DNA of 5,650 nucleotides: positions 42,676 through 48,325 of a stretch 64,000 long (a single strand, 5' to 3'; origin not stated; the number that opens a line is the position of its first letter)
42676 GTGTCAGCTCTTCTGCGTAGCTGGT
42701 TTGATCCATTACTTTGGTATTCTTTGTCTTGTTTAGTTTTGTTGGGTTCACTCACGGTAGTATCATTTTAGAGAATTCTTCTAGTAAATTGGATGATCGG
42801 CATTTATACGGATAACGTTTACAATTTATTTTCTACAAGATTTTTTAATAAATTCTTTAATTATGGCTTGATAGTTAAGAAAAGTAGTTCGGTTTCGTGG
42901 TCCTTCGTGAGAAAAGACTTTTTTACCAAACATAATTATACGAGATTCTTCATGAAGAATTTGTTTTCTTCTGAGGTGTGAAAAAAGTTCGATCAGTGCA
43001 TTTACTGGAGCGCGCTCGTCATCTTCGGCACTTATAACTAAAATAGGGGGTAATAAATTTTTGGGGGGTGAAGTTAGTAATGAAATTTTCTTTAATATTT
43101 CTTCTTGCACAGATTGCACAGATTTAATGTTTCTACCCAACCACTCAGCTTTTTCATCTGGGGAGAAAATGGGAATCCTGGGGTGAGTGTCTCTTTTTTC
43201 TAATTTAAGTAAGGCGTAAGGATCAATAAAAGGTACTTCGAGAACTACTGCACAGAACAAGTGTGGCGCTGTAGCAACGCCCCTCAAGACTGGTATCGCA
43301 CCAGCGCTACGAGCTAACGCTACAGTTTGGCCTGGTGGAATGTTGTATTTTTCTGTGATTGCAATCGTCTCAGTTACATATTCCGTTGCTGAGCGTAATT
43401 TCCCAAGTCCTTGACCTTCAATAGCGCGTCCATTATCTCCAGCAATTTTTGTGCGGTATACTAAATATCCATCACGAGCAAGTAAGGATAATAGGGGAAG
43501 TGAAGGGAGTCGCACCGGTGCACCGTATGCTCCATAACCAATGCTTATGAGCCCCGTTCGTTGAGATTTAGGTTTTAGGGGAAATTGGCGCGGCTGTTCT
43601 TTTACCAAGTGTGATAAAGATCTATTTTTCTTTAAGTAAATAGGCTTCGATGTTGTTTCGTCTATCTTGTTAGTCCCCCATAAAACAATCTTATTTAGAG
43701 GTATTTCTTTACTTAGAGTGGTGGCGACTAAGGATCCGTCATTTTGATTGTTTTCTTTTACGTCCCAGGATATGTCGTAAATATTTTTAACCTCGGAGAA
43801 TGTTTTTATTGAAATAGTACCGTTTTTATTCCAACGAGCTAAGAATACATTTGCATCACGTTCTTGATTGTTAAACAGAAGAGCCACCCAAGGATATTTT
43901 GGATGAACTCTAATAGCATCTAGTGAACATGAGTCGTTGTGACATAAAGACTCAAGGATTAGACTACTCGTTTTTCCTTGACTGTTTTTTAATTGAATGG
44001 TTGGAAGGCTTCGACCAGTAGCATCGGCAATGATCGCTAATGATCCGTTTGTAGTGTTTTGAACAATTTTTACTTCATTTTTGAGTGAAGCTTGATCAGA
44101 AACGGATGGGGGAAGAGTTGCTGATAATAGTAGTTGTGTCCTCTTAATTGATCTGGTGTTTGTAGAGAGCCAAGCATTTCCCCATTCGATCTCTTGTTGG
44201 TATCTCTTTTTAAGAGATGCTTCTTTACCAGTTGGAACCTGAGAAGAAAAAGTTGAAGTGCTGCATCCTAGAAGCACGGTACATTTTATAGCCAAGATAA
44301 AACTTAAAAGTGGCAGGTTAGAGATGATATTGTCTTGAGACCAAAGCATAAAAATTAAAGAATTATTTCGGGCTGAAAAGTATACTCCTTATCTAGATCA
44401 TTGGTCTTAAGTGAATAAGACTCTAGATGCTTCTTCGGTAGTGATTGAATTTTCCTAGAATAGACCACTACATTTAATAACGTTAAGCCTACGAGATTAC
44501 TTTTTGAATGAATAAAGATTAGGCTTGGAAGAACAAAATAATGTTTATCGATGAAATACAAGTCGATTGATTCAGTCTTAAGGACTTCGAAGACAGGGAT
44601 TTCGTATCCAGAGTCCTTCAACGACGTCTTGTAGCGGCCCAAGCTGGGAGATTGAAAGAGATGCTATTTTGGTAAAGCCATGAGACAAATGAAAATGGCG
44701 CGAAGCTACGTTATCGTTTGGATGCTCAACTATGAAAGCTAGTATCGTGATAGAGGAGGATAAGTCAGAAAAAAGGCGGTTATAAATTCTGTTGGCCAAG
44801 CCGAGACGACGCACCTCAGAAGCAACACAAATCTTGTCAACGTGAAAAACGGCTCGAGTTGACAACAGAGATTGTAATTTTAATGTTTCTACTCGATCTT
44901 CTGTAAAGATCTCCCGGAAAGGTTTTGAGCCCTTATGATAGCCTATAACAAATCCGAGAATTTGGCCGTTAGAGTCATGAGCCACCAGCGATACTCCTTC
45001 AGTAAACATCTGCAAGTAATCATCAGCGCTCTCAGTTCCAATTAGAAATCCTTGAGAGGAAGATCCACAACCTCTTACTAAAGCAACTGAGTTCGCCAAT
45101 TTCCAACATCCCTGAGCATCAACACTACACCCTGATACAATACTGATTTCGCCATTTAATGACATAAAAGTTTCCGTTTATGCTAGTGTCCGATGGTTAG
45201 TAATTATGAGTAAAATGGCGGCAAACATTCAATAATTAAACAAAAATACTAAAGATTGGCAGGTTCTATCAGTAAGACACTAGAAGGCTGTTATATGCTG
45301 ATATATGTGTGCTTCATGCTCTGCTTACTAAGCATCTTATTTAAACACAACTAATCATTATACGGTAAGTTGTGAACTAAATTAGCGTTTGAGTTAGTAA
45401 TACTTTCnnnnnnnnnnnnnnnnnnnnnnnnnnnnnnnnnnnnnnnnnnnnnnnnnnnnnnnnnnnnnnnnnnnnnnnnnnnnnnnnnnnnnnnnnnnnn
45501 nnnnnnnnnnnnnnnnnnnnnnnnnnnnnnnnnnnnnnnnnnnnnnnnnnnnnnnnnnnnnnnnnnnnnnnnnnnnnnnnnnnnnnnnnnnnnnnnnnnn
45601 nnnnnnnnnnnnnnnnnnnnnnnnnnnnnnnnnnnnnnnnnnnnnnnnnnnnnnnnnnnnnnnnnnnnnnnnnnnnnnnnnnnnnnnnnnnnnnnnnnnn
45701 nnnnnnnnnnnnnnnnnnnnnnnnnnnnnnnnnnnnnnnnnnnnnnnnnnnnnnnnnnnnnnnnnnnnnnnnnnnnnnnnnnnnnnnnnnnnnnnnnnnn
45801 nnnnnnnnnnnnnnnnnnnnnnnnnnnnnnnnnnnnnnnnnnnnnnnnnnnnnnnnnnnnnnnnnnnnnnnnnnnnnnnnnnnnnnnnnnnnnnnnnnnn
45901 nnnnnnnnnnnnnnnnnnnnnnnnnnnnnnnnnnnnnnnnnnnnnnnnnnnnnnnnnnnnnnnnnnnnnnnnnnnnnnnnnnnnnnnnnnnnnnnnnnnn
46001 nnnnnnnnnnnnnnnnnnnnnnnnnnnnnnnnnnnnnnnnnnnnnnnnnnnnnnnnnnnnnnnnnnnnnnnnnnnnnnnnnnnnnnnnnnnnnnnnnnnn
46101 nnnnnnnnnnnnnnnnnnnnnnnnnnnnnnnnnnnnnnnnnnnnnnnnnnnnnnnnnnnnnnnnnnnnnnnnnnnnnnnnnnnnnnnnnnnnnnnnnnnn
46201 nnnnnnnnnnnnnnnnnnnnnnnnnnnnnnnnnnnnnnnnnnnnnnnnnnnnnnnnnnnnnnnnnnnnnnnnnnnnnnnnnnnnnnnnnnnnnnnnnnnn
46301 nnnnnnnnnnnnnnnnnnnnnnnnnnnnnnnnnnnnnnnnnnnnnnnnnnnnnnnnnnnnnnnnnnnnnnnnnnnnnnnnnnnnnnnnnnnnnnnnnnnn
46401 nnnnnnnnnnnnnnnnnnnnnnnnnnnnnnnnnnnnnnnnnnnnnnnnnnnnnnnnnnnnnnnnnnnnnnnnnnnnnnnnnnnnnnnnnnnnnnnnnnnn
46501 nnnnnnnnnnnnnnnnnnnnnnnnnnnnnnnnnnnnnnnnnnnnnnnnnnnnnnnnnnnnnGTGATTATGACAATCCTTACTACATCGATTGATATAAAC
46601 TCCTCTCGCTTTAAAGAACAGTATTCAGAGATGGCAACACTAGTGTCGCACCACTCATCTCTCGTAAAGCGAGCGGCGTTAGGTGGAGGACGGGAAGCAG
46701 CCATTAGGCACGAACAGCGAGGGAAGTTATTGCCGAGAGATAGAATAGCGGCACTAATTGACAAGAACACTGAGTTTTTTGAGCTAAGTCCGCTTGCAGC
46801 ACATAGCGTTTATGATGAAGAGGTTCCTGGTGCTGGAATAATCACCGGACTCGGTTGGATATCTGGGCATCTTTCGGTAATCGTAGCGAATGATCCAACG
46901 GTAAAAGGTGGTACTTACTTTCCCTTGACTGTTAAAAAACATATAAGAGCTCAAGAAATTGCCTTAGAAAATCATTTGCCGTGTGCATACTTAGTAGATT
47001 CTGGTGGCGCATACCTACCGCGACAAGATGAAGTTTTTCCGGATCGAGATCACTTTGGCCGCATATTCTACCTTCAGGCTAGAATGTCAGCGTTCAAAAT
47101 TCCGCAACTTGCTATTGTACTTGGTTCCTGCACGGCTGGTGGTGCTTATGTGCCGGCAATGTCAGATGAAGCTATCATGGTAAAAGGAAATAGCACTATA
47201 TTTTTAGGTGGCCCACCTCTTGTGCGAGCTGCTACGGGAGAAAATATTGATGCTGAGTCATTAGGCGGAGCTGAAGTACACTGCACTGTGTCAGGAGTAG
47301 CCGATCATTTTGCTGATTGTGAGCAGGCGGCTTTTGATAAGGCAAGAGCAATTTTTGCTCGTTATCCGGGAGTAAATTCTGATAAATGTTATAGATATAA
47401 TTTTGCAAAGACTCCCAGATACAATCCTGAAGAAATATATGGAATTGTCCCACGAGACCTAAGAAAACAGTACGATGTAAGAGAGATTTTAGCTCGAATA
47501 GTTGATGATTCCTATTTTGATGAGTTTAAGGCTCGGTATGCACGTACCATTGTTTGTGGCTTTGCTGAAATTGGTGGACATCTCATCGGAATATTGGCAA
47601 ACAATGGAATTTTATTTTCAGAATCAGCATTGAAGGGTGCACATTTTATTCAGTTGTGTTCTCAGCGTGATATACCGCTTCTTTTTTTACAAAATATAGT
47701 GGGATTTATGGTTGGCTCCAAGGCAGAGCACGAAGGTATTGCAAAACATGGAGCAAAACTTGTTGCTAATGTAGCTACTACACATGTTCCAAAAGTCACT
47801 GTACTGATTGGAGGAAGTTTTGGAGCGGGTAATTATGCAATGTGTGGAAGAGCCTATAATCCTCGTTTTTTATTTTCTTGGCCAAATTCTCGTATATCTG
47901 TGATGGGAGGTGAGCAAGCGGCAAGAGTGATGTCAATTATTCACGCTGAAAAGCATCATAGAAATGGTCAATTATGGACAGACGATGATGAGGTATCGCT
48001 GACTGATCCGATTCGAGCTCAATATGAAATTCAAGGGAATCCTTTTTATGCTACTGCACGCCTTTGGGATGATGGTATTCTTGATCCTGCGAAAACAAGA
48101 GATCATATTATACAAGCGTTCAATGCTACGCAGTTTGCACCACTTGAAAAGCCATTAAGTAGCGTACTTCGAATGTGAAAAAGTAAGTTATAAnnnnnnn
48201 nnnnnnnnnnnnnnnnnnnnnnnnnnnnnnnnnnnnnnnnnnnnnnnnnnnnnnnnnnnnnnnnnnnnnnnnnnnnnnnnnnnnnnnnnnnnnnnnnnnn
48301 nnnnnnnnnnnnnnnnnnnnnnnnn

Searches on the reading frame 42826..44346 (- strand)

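Call 11: search_protein_families(library=pfam, proteins=[window:42826-44346:-], max_evalue=0.001)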
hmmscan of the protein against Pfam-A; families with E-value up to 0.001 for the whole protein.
window:42826-44346:- (506 aa): 1 family
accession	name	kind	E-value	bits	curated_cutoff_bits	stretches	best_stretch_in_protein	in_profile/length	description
PF00326.27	Peptidase_S9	-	1.7e-05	24.9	22.6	1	287-464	8-176/213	Prolyl oligopeptidase family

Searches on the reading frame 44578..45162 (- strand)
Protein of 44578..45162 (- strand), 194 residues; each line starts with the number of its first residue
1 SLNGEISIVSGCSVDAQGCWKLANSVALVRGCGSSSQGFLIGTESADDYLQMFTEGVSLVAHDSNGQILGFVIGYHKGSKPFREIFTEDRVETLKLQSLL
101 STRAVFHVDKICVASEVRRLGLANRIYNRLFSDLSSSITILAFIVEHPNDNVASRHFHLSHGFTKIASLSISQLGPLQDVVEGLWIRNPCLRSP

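Call 11: search_protein_families(library=pfam, proteins=[window:44578-45162:-], max_evalue=0.001)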
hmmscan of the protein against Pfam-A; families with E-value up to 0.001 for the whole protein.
window:44578-45162:- (194 aa): 2 families
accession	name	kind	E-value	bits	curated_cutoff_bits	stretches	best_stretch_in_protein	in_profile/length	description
PF00583.31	Acetyltransf_1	-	1.8e-05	25.4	20.7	1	48-163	22-116/116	Acetyltransferase (GNAT) family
PF13508.13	Acetyltransf_7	-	0.00045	21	27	0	59-164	6-83/84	Acetyltransferase (GNAT) domain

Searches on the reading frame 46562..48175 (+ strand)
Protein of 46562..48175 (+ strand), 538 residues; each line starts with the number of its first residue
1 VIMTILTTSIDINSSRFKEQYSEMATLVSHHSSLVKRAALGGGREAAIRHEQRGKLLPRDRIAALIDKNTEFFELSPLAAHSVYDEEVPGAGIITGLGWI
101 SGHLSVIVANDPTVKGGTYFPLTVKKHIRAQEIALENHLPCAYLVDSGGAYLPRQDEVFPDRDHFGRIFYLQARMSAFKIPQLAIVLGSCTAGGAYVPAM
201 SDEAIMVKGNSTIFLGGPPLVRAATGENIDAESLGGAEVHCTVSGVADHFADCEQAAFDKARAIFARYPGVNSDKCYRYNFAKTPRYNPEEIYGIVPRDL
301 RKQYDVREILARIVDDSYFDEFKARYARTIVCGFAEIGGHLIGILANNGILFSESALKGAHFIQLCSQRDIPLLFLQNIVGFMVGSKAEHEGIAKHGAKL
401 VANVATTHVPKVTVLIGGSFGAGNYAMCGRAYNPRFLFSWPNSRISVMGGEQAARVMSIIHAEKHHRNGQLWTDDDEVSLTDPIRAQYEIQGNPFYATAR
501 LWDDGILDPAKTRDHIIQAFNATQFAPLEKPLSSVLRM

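Call 11: search_protein_families(library=pfam, proteins=[window:46562-48175:+], max_evalue=0.001)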
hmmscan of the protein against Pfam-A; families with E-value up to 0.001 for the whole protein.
window:46562-48175:+ (538 aa): 2 families
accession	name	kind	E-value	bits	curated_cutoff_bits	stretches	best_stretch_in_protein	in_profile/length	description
PF01039.27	Carboxyl_trans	-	1.1e-147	493.1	22.3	1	50-527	2-482/493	Carboxyl transferase domain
PF03255.19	ACCA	-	4.6e-10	39.6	23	1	117-208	126-214/310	Acetyl co-enzyme A carboxylase carboxyltransferase-like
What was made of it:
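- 45408..49994 (+): Upstream liu genes in the same orientation: isovaleryl-CoA dehydrogenase 45408-46565, carboxyltransferase (MCC beta) 46562-48178, enoyl-CoA hydratase 48194-49045, HMG-CoA lyase 49050-49994. Pfam (call 11).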
